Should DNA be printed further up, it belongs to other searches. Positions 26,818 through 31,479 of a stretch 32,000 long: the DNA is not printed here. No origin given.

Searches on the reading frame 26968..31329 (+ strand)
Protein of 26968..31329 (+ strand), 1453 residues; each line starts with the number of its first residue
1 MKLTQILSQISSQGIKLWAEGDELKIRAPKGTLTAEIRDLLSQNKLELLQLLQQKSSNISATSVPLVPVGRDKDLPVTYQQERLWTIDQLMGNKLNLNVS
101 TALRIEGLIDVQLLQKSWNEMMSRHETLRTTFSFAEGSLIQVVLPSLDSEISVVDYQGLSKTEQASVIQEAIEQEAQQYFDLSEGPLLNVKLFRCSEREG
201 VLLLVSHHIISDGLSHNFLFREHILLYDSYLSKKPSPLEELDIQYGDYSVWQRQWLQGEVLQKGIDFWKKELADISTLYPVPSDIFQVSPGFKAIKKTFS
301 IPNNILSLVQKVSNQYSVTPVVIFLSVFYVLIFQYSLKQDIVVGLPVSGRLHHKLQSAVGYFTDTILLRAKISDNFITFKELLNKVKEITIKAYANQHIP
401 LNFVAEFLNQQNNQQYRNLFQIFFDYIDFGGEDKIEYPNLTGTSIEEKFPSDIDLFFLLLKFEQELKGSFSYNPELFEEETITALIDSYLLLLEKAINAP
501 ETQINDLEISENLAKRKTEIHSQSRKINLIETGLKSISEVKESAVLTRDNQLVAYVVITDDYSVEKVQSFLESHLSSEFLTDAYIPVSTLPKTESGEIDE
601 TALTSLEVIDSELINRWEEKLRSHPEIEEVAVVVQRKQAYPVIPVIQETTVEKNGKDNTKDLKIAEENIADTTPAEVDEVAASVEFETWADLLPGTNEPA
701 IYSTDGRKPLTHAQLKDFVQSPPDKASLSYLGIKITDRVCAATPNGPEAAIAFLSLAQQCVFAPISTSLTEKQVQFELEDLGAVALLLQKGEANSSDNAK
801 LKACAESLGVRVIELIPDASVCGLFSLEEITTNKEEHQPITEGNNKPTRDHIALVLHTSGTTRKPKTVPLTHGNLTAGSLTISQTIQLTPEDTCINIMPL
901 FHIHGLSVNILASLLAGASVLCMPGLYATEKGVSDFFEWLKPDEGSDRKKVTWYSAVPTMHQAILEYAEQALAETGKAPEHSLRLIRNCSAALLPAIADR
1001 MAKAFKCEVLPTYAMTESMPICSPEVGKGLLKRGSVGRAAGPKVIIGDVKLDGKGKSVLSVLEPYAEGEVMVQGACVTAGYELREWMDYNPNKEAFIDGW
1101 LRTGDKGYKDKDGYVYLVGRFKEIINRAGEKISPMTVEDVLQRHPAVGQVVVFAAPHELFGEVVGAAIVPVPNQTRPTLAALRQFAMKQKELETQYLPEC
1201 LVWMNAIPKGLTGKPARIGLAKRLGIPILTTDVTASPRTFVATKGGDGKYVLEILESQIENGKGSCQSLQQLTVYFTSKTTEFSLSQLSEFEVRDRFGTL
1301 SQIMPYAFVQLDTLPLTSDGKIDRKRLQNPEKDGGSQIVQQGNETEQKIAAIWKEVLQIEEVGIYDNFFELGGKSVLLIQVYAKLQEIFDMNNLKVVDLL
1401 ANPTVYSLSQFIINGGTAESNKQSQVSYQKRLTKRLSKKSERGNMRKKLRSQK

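Call 11: search_protein_families(library=pfam, proteins=[window:26968-31329:+], max_evalue=0.001)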
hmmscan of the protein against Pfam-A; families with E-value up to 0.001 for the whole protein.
window:26968-31329:+ (1453 aa): 5 families
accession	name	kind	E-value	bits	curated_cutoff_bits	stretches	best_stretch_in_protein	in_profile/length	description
PF00668.25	Condensation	-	2.4e-85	287.4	30.6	1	74-513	4-450/456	Condensation domain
PF00501.34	AMP-binding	-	1.2e-48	166.3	29.9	1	697-1081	10-383/384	AMP-binding enzyme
PF13193.12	AMP-binding_C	-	1.6e-18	67.8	24.5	1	1137-1214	2-76/76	AMP-binding enzyme C-terminal domain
PF18563.6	TubC_N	-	2.2e-17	63.3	26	1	5-54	3-52/52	TubC N-terminal docking domain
PF00550.31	PP-binding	-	3.1e-08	34.2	20.8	1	1347-1412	1-67/67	Phosphopantetheine attachment site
